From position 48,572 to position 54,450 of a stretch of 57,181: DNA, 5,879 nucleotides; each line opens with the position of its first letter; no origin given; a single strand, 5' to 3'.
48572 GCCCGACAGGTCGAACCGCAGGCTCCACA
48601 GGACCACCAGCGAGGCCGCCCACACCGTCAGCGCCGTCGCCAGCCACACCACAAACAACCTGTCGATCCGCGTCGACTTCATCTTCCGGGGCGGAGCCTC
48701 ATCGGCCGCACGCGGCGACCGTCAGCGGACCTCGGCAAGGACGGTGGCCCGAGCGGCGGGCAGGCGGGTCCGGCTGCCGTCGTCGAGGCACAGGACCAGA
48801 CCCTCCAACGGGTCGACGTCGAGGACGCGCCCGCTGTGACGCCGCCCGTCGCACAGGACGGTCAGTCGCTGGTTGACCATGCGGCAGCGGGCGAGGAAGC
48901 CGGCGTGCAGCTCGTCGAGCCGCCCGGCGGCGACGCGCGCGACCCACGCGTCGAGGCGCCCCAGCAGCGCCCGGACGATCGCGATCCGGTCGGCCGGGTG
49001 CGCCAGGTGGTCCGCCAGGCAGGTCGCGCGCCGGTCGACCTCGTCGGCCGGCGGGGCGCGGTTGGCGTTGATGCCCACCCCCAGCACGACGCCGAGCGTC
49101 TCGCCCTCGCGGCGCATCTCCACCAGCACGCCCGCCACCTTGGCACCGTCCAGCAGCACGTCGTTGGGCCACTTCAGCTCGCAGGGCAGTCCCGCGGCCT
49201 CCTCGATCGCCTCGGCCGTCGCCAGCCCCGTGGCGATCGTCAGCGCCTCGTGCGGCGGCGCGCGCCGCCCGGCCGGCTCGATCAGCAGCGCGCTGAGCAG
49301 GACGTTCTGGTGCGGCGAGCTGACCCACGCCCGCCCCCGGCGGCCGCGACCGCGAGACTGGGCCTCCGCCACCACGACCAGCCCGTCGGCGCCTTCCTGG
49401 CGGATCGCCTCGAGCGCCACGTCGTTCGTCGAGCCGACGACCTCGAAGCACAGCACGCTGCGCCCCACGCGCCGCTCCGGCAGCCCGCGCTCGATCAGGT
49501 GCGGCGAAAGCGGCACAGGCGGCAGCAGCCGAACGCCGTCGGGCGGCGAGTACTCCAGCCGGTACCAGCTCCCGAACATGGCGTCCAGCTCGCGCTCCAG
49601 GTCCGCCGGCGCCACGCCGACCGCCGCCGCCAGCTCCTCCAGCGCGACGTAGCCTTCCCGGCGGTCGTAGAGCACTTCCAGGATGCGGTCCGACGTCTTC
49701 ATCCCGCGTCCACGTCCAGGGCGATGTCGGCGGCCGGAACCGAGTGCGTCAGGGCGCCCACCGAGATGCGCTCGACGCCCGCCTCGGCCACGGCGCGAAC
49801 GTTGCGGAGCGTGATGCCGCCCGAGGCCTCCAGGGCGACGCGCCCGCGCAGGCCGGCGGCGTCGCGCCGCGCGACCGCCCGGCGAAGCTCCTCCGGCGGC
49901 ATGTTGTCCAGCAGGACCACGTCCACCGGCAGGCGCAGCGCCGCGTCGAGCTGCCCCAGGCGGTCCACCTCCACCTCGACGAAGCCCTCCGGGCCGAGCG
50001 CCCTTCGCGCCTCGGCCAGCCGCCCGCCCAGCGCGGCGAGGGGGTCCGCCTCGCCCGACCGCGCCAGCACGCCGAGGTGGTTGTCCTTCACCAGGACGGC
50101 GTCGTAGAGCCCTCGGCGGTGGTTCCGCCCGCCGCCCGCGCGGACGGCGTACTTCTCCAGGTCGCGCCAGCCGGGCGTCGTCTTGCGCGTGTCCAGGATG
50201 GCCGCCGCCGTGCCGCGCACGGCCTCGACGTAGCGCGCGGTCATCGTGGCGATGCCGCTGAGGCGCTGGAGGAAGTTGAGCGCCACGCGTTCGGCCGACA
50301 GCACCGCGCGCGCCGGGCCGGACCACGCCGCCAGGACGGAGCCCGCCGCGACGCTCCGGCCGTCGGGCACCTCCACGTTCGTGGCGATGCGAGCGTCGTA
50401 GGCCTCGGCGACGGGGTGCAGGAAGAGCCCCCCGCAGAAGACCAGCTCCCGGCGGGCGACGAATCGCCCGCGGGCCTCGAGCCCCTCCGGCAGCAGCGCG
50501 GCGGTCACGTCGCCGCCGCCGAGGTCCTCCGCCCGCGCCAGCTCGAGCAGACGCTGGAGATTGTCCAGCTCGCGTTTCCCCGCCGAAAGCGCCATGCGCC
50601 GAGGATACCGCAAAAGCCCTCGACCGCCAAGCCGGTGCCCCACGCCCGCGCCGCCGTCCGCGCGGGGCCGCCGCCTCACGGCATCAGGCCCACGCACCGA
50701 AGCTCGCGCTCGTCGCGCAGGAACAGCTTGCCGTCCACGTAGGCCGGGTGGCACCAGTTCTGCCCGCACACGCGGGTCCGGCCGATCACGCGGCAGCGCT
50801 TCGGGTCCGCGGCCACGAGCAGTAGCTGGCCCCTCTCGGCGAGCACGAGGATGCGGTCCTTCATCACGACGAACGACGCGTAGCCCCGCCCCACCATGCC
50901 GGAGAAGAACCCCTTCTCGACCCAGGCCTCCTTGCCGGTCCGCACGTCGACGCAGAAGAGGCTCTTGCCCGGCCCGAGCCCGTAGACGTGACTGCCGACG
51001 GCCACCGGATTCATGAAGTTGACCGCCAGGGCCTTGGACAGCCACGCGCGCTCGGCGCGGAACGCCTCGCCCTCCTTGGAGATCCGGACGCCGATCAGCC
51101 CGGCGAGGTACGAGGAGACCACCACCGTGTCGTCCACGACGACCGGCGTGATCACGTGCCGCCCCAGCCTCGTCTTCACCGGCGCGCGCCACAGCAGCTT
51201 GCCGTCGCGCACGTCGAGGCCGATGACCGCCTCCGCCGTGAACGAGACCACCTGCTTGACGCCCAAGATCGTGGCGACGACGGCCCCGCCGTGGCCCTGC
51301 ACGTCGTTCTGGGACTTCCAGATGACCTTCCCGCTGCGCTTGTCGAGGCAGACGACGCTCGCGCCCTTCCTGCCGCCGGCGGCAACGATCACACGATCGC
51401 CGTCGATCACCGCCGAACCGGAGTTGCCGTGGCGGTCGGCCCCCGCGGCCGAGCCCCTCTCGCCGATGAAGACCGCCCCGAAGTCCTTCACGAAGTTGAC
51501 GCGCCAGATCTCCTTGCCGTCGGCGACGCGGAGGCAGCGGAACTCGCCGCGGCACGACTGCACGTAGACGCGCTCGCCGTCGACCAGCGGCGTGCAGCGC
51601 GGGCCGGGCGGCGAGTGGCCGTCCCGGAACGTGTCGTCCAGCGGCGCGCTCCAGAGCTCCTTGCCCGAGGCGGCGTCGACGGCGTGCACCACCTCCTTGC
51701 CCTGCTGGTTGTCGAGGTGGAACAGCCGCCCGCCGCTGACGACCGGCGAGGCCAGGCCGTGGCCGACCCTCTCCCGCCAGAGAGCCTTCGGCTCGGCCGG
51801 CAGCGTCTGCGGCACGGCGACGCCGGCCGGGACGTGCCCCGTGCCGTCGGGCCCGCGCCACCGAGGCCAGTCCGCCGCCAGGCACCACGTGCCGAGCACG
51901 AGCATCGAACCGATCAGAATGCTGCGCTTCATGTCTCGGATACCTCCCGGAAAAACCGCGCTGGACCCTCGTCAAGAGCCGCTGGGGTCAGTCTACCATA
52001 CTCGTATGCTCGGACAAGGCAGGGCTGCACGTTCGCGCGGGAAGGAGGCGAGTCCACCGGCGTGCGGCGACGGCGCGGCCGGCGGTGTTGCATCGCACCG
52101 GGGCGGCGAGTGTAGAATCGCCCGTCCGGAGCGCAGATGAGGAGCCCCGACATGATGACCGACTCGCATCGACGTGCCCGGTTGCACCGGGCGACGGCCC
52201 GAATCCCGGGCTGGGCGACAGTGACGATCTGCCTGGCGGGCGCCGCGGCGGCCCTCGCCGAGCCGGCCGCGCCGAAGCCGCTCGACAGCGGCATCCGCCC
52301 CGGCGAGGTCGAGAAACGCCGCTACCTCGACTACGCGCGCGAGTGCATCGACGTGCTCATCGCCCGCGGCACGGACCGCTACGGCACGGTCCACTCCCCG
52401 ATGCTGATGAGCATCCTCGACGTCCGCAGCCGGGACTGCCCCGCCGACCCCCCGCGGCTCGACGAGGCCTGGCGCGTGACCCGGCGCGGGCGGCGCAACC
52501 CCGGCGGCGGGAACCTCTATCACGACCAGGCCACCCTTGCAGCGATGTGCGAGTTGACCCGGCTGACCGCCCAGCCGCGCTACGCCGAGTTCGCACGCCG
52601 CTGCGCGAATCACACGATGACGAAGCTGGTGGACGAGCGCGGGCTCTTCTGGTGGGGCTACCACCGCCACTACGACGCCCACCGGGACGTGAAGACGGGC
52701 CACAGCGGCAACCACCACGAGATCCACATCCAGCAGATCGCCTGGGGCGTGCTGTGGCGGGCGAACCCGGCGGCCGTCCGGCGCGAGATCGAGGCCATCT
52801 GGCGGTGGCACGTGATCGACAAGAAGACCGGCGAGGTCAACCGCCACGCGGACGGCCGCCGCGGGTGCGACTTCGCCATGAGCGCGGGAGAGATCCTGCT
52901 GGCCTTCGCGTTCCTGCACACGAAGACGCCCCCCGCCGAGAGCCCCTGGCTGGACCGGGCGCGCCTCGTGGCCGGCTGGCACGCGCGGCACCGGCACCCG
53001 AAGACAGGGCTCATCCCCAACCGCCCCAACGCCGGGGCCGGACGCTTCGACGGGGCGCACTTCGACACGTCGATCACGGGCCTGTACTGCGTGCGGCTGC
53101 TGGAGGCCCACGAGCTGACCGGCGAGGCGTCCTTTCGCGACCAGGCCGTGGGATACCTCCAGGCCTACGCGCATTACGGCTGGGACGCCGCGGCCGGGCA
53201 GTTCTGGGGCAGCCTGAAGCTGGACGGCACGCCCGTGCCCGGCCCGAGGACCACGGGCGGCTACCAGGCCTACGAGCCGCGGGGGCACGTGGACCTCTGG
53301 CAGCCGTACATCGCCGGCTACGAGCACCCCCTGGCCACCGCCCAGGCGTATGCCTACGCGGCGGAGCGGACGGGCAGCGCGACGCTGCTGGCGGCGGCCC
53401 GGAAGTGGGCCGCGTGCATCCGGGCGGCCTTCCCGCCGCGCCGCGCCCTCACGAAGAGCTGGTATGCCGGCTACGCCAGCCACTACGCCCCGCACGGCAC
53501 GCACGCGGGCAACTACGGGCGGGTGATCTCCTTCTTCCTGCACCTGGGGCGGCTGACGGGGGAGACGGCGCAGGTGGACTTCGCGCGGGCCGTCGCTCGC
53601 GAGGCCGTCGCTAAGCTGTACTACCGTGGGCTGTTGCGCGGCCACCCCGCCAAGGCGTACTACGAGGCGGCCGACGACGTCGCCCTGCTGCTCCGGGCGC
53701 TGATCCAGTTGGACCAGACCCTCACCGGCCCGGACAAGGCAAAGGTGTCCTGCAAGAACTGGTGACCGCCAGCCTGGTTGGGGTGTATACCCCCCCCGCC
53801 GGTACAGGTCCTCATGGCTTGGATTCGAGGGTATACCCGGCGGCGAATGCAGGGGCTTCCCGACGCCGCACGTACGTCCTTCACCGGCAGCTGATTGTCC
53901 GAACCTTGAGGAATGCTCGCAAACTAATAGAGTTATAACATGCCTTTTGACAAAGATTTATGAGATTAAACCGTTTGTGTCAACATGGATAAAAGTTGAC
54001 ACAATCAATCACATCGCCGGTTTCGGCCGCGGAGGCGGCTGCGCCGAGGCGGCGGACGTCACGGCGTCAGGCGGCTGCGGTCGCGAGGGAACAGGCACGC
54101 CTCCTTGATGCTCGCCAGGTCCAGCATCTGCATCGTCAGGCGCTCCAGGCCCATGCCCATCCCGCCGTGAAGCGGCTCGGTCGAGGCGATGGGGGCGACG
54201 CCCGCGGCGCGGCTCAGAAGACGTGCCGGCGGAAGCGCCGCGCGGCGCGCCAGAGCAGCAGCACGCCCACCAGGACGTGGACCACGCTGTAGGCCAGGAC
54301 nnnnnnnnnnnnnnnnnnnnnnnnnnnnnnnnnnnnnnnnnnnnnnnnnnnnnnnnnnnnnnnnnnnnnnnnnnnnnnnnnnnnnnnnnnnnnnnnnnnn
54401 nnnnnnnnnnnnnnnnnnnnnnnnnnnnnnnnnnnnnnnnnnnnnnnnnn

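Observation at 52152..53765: Planctomycete-type secreted protein carrying the full PL2 pectate-lyase catalytic constellation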

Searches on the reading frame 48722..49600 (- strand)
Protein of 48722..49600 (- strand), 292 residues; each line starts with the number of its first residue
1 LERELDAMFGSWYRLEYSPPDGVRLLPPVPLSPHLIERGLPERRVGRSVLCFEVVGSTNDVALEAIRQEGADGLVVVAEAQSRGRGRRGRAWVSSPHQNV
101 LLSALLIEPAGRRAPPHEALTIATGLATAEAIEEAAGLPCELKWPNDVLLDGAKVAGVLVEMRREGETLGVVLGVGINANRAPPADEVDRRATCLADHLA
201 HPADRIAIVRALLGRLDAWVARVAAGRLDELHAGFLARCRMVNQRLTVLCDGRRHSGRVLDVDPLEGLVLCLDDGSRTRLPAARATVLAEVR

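Call 19: search_protein_families(library=pfam, proteins=[window:48722-49600:-], max_evalue=0.001)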
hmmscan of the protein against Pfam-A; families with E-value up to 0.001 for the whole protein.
window:48722-49600:- (292 aa): 1 family
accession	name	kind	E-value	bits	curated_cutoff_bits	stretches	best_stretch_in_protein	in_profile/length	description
PF03099.24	BPL_LplA_LipB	-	4.2e-22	78.9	21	1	52-178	2-133/133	Biotin/lipoate A/B protein ligase family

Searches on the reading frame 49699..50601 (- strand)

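Call 19: search_protein_families(library=pfam, proteins=[window:49699-50601:-], max_evalue=0.001)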
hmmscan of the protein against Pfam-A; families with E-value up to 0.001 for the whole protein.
window:49699-50601:- (300 aa): 2 families
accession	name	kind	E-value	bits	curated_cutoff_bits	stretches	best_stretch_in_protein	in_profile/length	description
PF01729.25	QRPTase_C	-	4.8e-52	176.5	23.1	1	117-296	1-169/169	Quinolinate phosphoribosyl transferase, C-terminal domain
PF02749.22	QRPTase_N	-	9.4e-16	58.3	27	1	31-115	1-82/82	Quinolinate phosphoribosyl transferase, N-terminal domain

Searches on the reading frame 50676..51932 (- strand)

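Call 19: search_protein_families(library=pfam, proteins=[window:50676-51932:-], max_evalue=0.001)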
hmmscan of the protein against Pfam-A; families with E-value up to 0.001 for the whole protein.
window:50676-51932:- (418 aa): 3 families
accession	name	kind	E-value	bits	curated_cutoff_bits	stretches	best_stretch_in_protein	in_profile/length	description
PF13360.13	PQQ_2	-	2e-40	139.4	27.6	2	79-338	2-232/233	Outer membrane protein assembly factor BamB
PF01011.28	PQQ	-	2.8e-11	43.3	26.7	0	59-99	538-577/595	Glucose/ethanol/alcohol dehydrogenase, beta-propeller domain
PF13570.13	Beta-prop_ACSF4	-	1.9e-10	41.1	133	1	81-404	30-316/329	Beta-alanine-activating enzyme, beta-propeller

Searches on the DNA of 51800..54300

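Call 85: search_rna_families(source=window, start=51800, end=54300, threshold=evalue, max_evalue=0.1)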
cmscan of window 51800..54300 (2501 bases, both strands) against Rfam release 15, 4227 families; matches with E-value up to 0.1: 0.
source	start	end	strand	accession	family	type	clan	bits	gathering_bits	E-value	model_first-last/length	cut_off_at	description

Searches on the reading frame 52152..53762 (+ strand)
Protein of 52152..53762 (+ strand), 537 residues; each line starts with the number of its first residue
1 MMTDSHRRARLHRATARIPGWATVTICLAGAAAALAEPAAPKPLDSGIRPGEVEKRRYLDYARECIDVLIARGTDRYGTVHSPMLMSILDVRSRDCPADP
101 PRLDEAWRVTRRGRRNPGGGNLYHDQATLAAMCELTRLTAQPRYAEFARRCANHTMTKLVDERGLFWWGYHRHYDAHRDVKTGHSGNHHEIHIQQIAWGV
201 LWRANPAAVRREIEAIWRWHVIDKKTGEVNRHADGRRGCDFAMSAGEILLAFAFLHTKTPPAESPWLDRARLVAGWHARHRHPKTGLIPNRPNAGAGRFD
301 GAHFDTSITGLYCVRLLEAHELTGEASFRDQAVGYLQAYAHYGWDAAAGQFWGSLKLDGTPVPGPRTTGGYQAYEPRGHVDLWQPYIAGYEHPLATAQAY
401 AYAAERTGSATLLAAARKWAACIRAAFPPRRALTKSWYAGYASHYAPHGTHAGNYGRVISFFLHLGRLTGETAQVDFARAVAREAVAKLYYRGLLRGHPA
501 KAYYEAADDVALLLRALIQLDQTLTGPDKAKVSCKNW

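Call 4: search_protein_families(library=pfam, proteins=[window:52152-53762:+], max_evalue=10)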
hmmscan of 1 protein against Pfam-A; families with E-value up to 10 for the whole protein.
window:52152-53762:+ (537 aa): 1 family
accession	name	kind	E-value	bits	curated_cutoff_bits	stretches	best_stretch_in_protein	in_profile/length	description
PF06917.19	Pectate_lyase_2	-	1.7e-20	73.6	26.6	2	121-234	30-145/491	Periplasmic pectate lyase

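Call 5: search_protein_families(library=ncbifam, proteins=[window:52152-53762:+], max_evalue=10)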
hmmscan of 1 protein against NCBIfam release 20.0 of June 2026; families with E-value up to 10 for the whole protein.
window:52152-53762:+ (537 aa): 1 family
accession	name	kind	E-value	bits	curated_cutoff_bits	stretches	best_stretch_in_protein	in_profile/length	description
NF041904.1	exo-PATE_PelW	equivalog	6.3e-08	31.5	1000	1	120-239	68-190/543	pectate disaccharide-lyase PelW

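Call 6: search_solved_structures(query=window:52152-53762:+, max_evalue=10, show_alignments=3)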
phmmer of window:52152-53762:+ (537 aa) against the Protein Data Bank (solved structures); distinct sequences matched with E-value up to 10: 6.
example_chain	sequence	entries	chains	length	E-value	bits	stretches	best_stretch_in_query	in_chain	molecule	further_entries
5a29_A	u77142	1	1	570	1.9e-12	49.9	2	120-239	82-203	EXOPOLYGALACTURONATE LYASE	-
6ojk_A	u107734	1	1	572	1.1e-06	30.9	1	109-234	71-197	Periplasmic pectate lyase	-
2v8j_A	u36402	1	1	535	1.6e-06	30.3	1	112-234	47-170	PECTATE LYASE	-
2v8i_A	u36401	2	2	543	1.6e-06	30.3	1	112-234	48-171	PECTATE LYASE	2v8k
6ojl_A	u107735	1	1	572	2.7e-06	29.6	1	109-234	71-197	Periplasmic pectate lyase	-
4nwp_A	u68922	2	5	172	2.4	10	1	461-522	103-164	Putative uncharacterized protein | Putative uncharacterized protein PH0671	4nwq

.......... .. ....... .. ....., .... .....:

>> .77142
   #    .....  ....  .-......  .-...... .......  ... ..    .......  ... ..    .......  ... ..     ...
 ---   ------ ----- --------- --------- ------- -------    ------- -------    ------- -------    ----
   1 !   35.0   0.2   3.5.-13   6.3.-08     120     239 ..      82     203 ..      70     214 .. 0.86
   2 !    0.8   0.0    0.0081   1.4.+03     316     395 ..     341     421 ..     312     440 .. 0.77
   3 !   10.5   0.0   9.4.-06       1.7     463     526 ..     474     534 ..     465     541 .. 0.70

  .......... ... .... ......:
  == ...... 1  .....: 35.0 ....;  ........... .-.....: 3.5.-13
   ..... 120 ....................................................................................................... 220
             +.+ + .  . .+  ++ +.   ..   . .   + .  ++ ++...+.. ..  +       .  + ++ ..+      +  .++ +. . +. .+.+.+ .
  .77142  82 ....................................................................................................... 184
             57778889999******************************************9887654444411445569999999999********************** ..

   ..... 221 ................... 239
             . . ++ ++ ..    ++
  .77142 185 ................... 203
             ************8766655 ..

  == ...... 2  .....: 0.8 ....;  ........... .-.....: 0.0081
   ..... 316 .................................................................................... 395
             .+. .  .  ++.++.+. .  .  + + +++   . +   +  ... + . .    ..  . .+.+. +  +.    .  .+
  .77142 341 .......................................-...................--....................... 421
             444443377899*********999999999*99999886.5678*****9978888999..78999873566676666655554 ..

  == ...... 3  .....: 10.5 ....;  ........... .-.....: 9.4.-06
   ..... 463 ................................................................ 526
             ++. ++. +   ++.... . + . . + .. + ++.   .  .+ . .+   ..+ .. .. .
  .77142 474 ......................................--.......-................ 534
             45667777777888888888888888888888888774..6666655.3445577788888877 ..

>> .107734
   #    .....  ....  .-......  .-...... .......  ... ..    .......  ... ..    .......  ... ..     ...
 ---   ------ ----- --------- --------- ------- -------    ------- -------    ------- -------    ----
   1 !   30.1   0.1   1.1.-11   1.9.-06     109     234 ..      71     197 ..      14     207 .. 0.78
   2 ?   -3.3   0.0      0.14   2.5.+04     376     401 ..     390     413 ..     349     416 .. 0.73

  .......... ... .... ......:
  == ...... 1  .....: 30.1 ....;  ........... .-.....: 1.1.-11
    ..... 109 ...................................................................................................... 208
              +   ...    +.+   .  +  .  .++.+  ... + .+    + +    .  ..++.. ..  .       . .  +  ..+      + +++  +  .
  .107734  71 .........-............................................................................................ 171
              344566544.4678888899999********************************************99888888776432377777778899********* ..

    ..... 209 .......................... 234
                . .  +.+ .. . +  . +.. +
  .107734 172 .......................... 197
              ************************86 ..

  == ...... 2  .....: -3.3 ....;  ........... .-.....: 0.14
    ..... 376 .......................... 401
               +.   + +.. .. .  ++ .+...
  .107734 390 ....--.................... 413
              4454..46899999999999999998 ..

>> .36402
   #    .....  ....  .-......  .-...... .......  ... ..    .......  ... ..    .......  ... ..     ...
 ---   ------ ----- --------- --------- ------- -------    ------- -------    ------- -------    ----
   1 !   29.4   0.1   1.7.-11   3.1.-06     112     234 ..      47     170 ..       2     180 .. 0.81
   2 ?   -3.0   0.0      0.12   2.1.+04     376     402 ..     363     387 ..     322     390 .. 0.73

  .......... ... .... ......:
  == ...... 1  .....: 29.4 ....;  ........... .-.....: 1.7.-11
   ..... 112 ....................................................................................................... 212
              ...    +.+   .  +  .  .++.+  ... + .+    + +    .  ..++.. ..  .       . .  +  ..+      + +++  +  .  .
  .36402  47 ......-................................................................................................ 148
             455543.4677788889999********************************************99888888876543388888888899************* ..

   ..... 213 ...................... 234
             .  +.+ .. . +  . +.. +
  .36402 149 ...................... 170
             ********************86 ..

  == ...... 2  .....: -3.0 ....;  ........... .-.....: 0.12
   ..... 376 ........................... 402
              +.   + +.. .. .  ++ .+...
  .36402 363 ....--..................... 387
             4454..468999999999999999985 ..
